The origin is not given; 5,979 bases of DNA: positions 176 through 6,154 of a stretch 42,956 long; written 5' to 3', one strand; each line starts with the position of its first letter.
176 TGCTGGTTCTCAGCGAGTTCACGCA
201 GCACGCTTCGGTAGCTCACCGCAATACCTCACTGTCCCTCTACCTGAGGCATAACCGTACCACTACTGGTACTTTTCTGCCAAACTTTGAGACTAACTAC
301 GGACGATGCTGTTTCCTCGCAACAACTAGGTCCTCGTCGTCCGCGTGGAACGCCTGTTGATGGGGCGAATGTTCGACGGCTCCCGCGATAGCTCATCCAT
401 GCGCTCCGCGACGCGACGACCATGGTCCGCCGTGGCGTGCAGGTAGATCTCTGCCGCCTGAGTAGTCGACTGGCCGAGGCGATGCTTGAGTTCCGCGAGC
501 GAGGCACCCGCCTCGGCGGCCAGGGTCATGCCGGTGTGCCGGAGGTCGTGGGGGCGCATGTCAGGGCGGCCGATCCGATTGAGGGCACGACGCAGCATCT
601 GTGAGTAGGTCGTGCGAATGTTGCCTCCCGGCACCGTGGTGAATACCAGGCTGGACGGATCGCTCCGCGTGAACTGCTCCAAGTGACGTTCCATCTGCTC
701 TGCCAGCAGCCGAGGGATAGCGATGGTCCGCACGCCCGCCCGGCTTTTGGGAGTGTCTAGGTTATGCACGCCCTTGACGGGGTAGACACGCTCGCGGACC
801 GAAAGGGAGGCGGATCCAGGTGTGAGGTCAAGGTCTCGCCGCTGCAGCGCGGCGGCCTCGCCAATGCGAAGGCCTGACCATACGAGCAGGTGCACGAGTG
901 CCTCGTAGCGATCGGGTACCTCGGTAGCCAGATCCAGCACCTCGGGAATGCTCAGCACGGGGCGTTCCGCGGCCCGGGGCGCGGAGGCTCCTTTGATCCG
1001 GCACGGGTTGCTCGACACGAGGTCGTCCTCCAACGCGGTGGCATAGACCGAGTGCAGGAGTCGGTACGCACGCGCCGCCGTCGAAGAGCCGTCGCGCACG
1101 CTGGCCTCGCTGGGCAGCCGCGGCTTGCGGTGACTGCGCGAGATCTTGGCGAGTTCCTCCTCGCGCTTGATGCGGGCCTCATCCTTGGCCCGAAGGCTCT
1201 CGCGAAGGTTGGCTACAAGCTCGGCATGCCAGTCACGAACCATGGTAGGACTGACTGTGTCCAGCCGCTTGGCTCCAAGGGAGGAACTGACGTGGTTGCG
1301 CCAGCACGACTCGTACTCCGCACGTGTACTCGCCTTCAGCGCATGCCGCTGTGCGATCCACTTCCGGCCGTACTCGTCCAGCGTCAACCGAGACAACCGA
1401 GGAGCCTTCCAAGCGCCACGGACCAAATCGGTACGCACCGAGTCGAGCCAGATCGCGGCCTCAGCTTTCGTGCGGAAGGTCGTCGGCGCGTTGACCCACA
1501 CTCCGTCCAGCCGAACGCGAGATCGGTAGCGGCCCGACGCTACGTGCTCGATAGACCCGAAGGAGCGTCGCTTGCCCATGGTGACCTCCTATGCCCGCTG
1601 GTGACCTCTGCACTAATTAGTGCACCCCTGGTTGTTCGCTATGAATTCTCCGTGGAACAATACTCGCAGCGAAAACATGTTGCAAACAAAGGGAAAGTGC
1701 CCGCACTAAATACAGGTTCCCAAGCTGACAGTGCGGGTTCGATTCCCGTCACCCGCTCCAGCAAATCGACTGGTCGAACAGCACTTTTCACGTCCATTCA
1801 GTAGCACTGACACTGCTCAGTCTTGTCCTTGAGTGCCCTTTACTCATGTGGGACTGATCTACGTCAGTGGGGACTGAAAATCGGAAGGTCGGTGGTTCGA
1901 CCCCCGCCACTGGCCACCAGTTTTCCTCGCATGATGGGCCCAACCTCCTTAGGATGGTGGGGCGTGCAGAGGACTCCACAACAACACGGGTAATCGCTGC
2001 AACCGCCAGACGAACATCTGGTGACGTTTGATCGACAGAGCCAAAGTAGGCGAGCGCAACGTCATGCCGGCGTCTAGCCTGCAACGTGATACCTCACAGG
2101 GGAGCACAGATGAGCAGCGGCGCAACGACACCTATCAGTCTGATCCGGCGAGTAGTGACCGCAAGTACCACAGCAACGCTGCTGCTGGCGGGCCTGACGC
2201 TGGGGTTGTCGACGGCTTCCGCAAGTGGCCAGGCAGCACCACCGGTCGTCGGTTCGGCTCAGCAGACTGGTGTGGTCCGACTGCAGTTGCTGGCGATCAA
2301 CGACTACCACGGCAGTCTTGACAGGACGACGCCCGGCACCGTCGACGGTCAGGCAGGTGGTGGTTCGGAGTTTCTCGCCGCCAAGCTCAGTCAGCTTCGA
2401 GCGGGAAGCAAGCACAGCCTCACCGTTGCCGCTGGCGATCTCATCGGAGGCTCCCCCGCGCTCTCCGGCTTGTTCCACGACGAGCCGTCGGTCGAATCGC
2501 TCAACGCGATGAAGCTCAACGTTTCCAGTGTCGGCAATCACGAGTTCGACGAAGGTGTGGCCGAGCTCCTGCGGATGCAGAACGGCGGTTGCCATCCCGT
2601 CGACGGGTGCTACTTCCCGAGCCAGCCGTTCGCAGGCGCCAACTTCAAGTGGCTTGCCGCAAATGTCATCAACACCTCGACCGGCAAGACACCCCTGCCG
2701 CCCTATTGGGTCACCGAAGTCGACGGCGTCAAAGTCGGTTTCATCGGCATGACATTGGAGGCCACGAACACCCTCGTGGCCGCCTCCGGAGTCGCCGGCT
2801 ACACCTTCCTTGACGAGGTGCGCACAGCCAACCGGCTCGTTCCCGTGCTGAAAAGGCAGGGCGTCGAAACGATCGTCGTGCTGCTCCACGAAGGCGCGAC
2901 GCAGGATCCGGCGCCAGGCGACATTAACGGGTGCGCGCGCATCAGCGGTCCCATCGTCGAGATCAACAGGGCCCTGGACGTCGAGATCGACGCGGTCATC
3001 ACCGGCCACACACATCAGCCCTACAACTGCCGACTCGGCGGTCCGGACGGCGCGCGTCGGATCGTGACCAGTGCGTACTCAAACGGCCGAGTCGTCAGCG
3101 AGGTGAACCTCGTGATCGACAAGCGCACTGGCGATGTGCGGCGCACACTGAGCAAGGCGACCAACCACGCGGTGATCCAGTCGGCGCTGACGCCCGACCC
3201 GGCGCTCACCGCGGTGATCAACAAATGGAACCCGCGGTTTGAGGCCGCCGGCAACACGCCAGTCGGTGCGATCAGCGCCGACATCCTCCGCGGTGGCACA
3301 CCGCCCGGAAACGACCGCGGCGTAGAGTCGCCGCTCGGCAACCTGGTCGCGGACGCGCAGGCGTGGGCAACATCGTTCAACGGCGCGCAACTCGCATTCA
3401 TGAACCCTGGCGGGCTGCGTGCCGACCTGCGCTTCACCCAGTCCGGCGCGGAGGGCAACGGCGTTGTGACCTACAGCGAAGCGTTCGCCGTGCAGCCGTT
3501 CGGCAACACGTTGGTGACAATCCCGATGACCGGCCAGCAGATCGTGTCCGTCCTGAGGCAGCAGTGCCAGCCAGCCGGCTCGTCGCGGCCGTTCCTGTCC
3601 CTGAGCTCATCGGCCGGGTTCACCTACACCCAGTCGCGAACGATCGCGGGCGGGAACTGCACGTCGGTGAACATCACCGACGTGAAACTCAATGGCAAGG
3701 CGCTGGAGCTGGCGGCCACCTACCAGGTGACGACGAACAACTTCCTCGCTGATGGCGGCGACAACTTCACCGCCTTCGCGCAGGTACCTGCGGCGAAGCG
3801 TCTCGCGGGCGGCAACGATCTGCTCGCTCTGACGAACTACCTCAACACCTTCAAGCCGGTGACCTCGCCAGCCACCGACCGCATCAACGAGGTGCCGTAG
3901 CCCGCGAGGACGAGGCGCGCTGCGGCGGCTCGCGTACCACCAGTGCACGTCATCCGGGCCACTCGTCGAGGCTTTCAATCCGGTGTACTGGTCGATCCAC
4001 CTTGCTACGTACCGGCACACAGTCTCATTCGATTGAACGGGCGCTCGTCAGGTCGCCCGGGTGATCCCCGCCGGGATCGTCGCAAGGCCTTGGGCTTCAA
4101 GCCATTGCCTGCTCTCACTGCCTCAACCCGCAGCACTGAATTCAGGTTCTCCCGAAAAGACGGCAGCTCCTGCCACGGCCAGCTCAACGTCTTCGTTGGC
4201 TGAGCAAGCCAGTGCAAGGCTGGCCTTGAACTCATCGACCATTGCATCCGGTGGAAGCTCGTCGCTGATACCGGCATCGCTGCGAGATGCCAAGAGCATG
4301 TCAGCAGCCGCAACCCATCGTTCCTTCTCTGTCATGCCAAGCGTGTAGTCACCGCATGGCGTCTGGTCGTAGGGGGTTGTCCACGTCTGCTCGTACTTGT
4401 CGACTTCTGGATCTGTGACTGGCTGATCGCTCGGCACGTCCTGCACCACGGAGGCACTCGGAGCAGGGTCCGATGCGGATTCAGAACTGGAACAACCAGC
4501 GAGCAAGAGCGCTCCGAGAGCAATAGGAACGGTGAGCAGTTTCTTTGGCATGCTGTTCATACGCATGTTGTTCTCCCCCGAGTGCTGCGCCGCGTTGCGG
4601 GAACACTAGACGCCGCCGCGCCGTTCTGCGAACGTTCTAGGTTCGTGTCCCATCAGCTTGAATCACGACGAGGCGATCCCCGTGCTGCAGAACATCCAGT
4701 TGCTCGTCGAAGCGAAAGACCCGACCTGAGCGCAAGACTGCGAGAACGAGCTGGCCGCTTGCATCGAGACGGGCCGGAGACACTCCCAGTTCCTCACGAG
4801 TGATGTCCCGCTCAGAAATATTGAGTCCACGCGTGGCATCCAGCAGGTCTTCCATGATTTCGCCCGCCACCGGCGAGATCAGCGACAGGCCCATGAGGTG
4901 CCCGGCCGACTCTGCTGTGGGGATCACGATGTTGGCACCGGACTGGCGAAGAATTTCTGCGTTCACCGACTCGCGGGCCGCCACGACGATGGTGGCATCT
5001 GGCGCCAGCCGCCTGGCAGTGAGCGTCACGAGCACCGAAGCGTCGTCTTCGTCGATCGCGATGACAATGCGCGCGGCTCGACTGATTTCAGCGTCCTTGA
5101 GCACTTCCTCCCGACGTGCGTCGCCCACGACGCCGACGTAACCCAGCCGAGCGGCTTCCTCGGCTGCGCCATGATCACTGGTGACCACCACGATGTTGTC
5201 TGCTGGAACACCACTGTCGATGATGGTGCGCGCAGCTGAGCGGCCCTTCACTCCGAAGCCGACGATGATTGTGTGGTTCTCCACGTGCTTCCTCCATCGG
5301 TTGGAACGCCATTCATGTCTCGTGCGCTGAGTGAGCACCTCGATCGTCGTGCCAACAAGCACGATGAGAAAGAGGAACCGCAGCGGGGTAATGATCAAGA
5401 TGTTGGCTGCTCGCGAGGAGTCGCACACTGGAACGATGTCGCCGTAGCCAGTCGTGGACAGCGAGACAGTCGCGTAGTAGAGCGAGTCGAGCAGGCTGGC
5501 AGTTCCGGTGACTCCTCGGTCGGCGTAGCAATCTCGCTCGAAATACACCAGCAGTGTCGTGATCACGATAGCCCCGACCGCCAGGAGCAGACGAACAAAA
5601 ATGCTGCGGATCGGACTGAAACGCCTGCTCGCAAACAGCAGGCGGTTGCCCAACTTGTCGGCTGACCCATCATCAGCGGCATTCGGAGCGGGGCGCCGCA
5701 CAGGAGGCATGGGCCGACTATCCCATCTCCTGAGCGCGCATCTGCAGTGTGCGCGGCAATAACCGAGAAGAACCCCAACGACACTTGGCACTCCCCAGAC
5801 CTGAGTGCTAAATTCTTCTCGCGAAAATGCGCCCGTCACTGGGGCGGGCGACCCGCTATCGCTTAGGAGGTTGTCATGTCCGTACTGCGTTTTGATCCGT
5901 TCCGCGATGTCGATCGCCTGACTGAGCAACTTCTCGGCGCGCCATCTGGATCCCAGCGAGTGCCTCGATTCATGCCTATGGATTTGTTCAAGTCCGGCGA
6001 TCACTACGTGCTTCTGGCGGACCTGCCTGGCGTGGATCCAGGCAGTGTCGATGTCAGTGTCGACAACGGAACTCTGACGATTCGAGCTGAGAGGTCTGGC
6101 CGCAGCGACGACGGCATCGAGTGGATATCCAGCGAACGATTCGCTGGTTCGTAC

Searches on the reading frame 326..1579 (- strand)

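Call 76: search_protein_families(library=pfam, proteins=[window:326-1579:-], max_evalue=0.00001)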
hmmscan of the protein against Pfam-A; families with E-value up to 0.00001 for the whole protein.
window:326-1579:- (417 aa): 1 family
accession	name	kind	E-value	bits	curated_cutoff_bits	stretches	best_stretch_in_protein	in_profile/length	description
PF00589.27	Phage_integrase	-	5.8e-14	52.7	27.1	1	222-384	21-170/172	Phage integrase family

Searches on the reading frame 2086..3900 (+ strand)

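Call 76: search_protein_families(library=pfam, proteins=[window:2086-3900:+], max_evalue=0.00001)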
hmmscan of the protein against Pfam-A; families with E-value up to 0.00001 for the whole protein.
window:2086-3900:+ (604 aa): 2 families
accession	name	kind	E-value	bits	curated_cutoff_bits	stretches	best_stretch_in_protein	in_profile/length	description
PF02872.23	5_nucleotid_C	-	1.9e-32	113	23.6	1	409-565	16-157/158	5'-nucleotidase, C-terminal domain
PF00149.33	Metallophos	-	6.1e-09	37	21.5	1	68-312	3-191/191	Calcineurin-like phosphoesterase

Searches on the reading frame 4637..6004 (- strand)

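Call 3: search_protein_families(library=pfam, proteins=[window:4637-6004:-], max_evalue=0.01)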
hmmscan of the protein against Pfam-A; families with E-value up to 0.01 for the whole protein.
window:4637-6004:- (455 aa): 3 families
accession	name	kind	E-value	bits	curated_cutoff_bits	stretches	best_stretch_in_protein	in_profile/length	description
PF02254.24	TrkA_N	-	1e-24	87.6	23.8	1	246-361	2-114/116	TrkA-N domain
PF07885.22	Ion_trans_2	-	1.9e-10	40.9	22.5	1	147-225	13-78/79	Ion channel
PF00520.37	Ion_trans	-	0.00018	21.3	25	1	135-218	129-223/241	Ion transport protein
